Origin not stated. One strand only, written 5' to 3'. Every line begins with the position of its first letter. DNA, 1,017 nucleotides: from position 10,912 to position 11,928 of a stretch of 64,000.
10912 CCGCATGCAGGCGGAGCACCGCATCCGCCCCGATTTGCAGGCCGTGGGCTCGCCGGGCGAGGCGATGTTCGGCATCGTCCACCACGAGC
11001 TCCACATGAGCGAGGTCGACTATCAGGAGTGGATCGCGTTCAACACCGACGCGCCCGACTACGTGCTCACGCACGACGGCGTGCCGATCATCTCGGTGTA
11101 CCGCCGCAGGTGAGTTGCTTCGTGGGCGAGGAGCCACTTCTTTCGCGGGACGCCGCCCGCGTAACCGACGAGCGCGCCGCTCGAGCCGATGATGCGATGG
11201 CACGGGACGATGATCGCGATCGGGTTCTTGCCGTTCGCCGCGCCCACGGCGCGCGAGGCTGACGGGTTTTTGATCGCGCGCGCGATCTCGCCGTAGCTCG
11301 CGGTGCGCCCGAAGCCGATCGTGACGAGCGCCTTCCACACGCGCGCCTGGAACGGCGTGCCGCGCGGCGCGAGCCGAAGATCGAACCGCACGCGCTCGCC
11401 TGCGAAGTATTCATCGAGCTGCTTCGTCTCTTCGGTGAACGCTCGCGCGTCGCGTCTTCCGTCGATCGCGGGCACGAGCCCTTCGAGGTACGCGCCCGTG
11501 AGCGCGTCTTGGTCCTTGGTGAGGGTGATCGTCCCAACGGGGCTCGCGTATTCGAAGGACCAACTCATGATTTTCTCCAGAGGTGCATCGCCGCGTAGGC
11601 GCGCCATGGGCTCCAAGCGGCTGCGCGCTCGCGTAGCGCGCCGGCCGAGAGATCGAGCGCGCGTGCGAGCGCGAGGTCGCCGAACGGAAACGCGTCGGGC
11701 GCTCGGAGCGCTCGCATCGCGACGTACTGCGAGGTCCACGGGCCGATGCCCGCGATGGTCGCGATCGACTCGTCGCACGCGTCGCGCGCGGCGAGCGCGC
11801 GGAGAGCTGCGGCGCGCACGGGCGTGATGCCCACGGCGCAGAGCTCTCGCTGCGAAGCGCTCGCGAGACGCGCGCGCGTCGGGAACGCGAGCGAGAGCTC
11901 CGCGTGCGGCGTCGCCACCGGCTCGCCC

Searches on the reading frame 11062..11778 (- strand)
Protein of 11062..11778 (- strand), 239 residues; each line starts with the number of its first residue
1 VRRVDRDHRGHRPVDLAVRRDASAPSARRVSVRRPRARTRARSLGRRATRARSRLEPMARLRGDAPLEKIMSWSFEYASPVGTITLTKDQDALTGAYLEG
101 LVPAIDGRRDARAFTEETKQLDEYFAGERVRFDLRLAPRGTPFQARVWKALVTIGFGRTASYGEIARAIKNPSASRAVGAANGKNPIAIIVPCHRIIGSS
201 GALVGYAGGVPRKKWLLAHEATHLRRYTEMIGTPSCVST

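Call 37: search_protein_families(library=pfam, proteins=[window:11062-11778:-], max_evalue=0.0001)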
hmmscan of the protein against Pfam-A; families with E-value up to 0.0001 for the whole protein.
window:11062-11778:- (239 aa): 2 families
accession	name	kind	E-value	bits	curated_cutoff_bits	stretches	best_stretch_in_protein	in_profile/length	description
PF01035.26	DNA_binding_1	-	5.9e-34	116.2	27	1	142-221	1-80/81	6-O-methylguanine DNA methyltransferase, DNA binding domain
PF02870.21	Methyltransf_1N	-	2.2e-09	38.1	21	1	77-137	6-70/71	6-O-methylguanine DNA methyltransferase, ribonuclease-like domain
